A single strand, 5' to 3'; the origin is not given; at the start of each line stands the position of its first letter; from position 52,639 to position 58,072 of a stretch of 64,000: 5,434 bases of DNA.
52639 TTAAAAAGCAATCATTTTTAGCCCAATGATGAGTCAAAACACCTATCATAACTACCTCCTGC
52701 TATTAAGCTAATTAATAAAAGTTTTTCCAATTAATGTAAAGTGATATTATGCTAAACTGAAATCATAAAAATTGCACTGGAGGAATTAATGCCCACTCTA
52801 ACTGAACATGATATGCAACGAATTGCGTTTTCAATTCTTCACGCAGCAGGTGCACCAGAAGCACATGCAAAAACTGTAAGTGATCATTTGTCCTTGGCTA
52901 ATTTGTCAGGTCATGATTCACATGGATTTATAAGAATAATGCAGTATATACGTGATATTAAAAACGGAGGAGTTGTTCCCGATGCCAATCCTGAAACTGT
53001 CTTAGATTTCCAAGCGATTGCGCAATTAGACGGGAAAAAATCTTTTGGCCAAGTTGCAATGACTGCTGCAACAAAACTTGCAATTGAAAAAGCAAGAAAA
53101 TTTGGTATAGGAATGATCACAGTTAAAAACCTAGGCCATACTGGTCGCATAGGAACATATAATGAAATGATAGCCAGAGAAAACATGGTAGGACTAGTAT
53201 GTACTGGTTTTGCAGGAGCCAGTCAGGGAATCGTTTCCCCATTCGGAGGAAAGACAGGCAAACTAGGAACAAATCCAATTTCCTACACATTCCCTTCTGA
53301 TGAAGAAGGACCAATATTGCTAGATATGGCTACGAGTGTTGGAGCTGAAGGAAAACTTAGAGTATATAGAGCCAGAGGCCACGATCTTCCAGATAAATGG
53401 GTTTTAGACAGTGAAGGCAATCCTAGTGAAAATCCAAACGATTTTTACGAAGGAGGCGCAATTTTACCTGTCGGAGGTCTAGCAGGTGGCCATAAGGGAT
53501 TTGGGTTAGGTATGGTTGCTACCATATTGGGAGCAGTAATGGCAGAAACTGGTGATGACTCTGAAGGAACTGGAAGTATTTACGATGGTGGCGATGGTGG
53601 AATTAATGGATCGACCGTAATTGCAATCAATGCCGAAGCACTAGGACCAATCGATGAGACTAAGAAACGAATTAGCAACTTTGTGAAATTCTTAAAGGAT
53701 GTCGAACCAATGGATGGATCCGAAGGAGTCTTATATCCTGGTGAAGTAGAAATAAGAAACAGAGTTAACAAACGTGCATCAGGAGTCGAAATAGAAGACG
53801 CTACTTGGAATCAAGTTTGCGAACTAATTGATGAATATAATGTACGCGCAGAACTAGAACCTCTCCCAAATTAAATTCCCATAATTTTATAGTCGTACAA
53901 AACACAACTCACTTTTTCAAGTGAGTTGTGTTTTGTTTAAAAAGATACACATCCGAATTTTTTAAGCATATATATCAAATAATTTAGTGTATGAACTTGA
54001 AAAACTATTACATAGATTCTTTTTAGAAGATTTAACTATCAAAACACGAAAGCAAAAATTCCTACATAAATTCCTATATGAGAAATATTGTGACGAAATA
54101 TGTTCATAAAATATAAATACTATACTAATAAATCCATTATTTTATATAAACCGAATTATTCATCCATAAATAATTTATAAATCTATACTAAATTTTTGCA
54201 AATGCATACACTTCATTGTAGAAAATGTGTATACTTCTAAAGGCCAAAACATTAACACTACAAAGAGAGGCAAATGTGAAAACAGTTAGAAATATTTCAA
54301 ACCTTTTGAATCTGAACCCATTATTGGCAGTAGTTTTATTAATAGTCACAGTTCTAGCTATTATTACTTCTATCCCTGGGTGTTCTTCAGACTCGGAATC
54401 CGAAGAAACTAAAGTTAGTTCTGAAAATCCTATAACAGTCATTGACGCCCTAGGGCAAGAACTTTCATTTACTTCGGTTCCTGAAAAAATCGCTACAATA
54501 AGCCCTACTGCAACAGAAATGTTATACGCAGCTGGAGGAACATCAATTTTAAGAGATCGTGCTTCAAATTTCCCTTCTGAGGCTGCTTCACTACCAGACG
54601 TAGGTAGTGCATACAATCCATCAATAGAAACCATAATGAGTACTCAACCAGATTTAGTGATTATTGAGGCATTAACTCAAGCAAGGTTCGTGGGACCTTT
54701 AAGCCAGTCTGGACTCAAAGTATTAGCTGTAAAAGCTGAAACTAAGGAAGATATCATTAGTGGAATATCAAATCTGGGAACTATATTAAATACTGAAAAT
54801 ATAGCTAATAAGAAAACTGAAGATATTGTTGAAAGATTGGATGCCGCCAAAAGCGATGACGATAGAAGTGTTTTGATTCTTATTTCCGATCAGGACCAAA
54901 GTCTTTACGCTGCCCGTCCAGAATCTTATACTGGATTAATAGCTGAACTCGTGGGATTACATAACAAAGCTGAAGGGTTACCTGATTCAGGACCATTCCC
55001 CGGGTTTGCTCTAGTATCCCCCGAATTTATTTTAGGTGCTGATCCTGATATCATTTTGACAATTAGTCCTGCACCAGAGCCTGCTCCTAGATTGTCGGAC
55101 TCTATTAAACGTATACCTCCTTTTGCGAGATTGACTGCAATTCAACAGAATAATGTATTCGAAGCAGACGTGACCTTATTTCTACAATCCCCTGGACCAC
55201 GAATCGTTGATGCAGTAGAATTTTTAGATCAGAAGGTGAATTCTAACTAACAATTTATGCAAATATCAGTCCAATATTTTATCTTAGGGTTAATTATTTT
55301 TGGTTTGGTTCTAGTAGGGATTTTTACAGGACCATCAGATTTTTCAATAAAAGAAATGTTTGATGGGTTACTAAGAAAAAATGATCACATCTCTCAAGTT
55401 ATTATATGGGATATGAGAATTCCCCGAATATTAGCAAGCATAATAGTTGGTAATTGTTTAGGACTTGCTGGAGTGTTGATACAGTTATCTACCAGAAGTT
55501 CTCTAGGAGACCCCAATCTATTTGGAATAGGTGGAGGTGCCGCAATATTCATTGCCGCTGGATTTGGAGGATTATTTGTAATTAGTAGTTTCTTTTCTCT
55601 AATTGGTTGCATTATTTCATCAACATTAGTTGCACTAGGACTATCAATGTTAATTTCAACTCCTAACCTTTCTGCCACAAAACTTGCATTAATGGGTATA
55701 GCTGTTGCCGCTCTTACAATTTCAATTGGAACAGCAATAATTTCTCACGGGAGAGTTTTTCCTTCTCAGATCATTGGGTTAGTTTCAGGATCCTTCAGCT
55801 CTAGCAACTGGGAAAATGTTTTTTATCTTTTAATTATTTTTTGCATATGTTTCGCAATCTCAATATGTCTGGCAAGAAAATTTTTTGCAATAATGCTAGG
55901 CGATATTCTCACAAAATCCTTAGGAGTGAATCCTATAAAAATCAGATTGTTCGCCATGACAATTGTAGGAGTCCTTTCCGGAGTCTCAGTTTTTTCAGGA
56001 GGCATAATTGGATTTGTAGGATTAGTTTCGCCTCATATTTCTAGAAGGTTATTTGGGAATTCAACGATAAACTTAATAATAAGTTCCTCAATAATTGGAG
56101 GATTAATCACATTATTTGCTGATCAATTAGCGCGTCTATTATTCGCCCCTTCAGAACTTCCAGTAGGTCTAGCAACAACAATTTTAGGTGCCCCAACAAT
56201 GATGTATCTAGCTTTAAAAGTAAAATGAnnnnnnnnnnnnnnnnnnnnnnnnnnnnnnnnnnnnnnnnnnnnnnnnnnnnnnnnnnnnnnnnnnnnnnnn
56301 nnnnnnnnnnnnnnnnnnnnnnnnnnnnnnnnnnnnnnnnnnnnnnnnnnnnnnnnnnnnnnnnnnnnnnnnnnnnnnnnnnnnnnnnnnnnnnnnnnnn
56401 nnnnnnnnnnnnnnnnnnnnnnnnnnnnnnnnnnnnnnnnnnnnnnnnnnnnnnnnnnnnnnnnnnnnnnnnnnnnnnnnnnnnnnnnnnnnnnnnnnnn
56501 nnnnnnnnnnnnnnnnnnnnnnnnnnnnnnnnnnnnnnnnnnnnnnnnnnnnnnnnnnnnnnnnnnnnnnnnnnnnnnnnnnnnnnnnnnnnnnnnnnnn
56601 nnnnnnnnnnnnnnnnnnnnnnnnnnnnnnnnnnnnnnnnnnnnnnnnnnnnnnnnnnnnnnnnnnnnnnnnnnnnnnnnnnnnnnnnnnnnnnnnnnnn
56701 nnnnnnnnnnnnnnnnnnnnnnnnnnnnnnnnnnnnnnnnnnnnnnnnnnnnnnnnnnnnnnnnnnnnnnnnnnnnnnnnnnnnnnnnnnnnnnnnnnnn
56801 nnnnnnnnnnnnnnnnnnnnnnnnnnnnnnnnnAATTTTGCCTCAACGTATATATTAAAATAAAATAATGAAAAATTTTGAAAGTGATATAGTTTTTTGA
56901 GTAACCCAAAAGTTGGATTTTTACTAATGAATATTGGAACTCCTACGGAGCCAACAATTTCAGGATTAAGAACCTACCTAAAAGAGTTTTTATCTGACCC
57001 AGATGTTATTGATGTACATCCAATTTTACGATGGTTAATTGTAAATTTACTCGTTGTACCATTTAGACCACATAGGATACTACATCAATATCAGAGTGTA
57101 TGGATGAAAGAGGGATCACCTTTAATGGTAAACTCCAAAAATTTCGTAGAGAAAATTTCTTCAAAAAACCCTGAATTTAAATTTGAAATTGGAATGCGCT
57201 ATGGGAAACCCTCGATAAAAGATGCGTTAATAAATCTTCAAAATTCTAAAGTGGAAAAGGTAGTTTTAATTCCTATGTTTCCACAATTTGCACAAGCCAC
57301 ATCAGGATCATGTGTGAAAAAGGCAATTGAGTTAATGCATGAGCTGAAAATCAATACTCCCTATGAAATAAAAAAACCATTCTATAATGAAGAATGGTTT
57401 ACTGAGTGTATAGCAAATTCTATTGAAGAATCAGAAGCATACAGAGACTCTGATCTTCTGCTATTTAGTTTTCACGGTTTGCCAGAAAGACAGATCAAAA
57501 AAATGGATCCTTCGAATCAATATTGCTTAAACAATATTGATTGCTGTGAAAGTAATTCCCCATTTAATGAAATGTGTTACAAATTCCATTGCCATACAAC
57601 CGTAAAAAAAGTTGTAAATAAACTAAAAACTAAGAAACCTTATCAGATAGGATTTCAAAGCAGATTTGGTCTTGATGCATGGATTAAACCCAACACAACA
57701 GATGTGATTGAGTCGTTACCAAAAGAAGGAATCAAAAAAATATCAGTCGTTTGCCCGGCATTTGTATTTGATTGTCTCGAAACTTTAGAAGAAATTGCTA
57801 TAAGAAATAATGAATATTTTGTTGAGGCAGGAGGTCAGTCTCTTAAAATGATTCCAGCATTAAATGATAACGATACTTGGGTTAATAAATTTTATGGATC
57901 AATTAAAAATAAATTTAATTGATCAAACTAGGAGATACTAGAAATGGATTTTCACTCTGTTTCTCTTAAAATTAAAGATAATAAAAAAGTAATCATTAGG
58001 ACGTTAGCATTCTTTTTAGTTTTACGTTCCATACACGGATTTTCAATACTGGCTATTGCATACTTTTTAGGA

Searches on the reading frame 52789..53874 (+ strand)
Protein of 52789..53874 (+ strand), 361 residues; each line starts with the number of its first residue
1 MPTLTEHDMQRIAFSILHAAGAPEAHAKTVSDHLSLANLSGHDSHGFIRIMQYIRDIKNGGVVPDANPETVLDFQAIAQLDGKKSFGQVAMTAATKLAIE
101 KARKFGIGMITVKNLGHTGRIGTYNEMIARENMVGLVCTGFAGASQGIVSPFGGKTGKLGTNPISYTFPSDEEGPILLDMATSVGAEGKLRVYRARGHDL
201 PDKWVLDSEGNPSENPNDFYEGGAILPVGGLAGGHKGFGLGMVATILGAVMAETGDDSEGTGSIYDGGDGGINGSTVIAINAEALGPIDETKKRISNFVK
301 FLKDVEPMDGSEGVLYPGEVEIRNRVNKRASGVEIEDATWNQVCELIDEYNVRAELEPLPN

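Call 71: search_protein_families(library=pfam, max_evalue=0.000001, proteins=[window:52789-53874:+])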
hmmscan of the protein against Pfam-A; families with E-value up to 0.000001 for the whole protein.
window:52789-53874:+ (361 aa): 1 family
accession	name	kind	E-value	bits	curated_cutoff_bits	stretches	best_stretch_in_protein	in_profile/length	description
PF02615.19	Ldh_2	-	2.2e-101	339.8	38.8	1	7-343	4-332/333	Malate/L-lactate dehydrogenase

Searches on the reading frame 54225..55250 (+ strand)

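Call 71: search_protein_families(library=pfam, max_evalue=0.000001, proteins=[window:54225-55250:+])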
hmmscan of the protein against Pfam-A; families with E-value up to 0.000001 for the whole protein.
window:54225-55250:+ (341 aa): 1 family
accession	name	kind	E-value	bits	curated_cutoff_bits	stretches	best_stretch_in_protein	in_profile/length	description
PF01497.23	Peripla_BP_2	-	2.9e-21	76.4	27.5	1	89-315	1-232/235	Periplasmic binding protein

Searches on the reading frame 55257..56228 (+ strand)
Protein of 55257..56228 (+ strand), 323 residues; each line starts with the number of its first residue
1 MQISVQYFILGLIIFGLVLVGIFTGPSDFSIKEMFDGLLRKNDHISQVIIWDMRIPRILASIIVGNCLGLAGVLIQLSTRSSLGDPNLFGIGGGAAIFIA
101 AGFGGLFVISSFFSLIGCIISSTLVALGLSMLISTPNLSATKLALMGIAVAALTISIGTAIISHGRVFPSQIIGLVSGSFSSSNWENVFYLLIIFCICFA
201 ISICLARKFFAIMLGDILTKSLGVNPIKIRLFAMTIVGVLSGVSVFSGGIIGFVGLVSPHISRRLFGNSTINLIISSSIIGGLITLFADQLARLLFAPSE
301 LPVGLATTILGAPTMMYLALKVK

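Call 71: search_protein_families(library=pfam, max_evalue=0.000001, proteins=[window:55257-56228:+])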
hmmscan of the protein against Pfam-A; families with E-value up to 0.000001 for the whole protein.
window:55257-56228:+ (323 aa): 1 family
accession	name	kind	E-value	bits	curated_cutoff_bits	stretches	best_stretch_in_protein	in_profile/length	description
PF01032.23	FecCD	-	2.1e-69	234.4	26.5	1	15-321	3-311/311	FecCD transport family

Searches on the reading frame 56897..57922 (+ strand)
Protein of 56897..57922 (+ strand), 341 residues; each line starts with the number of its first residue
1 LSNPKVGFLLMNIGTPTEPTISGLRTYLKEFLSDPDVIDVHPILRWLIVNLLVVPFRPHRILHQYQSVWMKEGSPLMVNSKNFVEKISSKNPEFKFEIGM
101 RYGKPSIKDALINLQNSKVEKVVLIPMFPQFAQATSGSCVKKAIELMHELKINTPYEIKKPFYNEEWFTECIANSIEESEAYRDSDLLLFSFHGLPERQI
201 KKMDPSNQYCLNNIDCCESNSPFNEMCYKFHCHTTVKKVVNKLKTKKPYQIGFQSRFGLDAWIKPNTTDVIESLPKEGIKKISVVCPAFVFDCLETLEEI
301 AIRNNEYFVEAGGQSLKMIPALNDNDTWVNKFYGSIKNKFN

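Call 71: search_protein_families(library=pfam, max_evalue=0.000001, proteins=[window:56897-57922:+])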
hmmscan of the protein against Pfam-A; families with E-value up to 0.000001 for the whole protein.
window:56897-57922:+ (341 aa): 1 family
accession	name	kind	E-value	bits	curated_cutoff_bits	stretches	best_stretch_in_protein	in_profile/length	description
PF00762.24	Ferrochelatase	-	7.5e-88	295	27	1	5-332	1-309/317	Ferrochelatase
